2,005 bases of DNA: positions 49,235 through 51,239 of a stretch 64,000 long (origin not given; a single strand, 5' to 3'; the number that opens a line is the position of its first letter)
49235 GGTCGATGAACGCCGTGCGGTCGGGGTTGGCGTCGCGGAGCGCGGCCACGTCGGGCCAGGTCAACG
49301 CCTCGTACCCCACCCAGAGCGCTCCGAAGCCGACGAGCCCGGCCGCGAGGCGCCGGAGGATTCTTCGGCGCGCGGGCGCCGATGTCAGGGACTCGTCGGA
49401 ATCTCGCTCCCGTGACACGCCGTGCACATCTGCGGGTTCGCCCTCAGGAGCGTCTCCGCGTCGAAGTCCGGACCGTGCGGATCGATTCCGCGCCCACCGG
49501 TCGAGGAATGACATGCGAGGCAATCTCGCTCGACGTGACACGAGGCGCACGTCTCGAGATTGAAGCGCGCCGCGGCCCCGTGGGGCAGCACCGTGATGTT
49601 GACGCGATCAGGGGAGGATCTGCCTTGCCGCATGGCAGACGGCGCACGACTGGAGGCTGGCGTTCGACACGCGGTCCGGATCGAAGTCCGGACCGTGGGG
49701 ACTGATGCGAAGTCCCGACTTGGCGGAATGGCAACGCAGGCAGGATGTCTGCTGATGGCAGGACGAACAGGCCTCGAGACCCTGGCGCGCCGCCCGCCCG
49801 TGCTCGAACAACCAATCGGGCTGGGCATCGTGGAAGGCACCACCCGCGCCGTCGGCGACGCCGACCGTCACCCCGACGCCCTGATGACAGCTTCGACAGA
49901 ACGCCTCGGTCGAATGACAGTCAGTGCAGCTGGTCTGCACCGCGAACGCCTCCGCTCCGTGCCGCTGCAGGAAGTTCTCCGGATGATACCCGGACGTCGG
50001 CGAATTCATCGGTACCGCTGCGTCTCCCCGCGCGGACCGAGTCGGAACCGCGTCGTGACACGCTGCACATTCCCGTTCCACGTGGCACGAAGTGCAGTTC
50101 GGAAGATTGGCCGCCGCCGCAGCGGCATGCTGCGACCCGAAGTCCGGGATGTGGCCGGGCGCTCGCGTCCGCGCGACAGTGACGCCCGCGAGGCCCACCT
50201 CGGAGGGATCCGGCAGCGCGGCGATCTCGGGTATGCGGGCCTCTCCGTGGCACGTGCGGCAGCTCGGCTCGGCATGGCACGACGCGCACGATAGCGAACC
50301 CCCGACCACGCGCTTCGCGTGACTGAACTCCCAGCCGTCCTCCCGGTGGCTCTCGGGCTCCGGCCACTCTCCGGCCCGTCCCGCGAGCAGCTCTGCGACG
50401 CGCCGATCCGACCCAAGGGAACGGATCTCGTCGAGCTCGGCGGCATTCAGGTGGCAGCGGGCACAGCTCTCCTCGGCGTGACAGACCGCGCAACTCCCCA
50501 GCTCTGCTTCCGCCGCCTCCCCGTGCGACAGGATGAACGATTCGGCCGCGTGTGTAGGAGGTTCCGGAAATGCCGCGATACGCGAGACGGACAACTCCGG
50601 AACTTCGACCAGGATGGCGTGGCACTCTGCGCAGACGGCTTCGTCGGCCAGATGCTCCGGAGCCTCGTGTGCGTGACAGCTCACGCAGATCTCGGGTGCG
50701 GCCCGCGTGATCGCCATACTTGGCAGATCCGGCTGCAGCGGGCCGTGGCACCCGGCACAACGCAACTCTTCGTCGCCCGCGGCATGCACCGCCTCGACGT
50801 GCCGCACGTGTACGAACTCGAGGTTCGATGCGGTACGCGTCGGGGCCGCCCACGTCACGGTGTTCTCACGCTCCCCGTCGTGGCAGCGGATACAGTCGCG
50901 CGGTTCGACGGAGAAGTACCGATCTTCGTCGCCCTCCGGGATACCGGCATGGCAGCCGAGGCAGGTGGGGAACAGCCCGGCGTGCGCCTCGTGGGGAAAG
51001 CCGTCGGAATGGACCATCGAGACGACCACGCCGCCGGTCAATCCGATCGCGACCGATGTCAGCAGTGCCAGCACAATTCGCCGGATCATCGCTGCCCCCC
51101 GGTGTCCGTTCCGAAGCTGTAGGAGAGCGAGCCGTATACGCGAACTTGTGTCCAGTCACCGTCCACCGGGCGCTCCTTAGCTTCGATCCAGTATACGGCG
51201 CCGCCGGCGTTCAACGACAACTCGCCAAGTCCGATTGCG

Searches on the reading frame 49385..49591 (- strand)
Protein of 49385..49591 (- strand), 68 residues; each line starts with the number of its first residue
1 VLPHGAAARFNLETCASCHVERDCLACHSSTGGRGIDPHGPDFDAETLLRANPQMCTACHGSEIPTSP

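Call 5: search_protein_families(library=pfam, proteins=[window:49385-49591:-], max_evalue=0.01)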
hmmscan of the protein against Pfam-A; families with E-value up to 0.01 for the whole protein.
window:49385-49591:- (68 aa): 2 families
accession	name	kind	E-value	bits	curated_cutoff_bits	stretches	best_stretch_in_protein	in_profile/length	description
PF09699.15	Paired_CXXCH_1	-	2.3e-05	24.4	20.6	1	21-62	6-38/41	Doubled CXXCH motif (Paired_CXXCH_1)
PF14522.11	Cytochrome_C7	-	0.0092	16.2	24.8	0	19-62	8-50/67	Cytochrome c7 and related cytochrome c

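Call 6: search_protein_families(library=ncbifam, proteins=[window:49385-49591:-], max_evalue=0.01)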
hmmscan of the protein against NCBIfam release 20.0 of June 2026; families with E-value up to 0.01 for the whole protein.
window:49385-49591:- (68 aa): 2 families
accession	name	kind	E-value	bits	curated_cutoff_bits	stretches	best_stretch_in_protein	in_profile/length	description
TIGR03507.1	decahem_SO1788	subfamily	0.00082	17.9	209.3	1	11-66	268-308/672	OmcA/MtrC family decaheme c-type cytochrome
TIGR01905.1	paired_CXXCH_1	subfamily_domain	0.0018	18.2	25.2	0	46-62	22-38/41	doubled CXXCH domain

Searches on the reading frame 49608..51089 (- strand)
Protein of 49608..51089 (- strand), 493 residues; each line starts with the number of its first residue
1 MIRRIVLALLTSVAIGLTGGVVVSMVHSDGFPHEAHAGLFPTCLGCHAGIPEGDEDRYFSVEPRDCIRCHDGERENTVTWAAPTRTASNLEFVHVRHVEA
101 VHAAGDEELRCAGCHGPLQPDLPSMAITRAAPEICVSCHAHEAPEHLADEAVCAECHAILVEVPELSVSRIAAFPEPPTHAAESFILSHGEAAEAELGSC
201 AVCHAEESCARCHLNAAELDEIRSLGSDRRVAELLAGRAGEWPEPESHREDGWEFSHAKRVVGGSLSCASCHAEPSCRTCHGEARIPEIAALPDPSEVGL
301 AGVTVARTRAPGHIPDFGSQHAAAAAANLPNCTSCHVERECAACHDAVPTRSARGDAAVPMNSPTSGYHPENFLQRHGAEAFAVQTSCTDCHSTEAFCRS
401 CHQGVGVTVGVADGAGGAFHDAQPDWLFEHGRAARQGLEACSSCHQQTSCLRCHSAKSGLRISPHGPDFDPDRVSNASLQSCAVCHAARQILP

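Call 5: search_protein_families(library=pfam, proteins=[window:49608-51089:-], max_evalue=0.01)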
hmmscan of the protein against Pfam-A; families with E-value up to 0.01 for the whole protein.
window:49608-51089:- (493 aa): 2 families
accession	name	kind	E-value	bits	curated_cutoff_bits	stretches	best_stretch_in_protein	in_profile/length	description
PF14522.11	Cytochrome_C7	-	7.5e-15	54.9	24.8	2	92-157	3-66/67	Cytochrome c7 and related cytochrome c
PF09699.15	Paired_CXXCH_1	-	0.0006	19.9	20.6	1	107-142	6-39/41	Doubled CXXCH motif (Paired_CXXCH_1)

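Call 6: search_protein_families(library=ncbifam, proteins=[window:49608-51089:-], max_evalue=0.01)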
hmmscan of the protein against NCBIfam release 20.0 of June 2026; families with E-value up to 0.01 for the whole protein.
window:49608-51089:- (493 aa): 1 family
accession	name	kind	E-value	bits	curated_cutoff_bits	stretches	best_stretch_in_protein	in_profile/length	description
NF038038.1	cytoc_DsrJ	equivalog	0.0054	17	100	1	382-408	87-114/121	sulfate reduction electron transfer complex DsrMKJOP subunit DsrJ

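Call 24: search_solved_structures(query=window:49608-51089:-, max_evalue=0.1)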
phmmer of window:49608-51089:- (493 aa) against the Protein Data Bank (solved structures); distinct sequences matched with E-value up to 0.1: 1.
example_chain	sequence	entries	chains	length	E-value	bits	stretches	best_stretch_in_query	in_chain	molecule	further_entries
6btm_A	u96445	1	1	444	0.013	17.6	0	89-157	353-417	Alternative Complex III subunit A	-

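Call 65: predict_structure(alignment_id=A2)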
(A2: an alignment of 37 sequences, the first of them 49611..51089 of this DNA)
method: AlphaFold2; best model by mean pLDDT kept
length: 493 residues; sequences in the alignment: 37
mean_pLDDT: 64.8   pTM: 0.54
mean pLDDT of the five models: 64.8, 63.1, 62.8, 59.5, 58.3
residues with pLDDT >= 90: 65; 70-90: 125; 50-70: 159; < 50: 144
segments of 3 or more residues with pLDDT < 50: 19-39, 75-77, 313-317, 320-322, 330-341, 343-370, 408-432, 437-461
pLDDT, mean of each block of 10 residues (from residue 1): 78 61 36 44 52 64 55 50 70 73 75 66 58 64 63 89 94 89 86 87 95 92 96 93 85 82 80 88 84 73 70 49 49 45 47 41 42 51 52 59 50 40 44 49 42 42 54 67 62 57
secondary structure, 60 per line:
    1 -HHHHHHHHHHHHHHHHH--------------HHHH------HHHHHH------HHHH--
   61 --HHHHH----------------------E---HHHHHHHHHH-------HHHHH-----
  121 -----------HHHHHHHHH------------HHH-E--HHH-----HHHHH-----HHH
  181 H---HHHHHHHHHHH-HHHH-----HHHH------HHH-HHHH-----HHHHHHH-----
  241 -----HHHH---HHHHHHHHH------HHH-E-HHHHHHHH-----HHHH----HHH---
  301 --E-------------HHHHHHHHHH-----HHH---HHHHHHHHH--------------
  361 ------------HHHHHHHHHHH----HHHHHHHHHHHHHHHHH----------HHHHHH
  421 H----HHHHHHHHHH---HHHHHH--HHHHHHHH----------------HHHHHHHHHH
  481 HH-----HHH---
elements in order: H2-18 H33-36 H43-48 H55-58 H63-67 H94-103 H111-115 H132-140 H168-172 H178-181 H185-195 H197-200 H206-209 H220-223 H229-235 H246-249 H253-261 H274-281 H287-290 H317-326 H338-346 H373-383 H388-404 H415-421 H426-435 H439-444 H447-454 H471-482

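Call 68: fold_search(model_id=the predicted structure, library=pdb)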
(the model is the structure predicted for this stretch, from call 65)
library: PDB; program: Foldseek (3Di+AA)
matches with E <= 10: 0; with E <= 0.001: 0
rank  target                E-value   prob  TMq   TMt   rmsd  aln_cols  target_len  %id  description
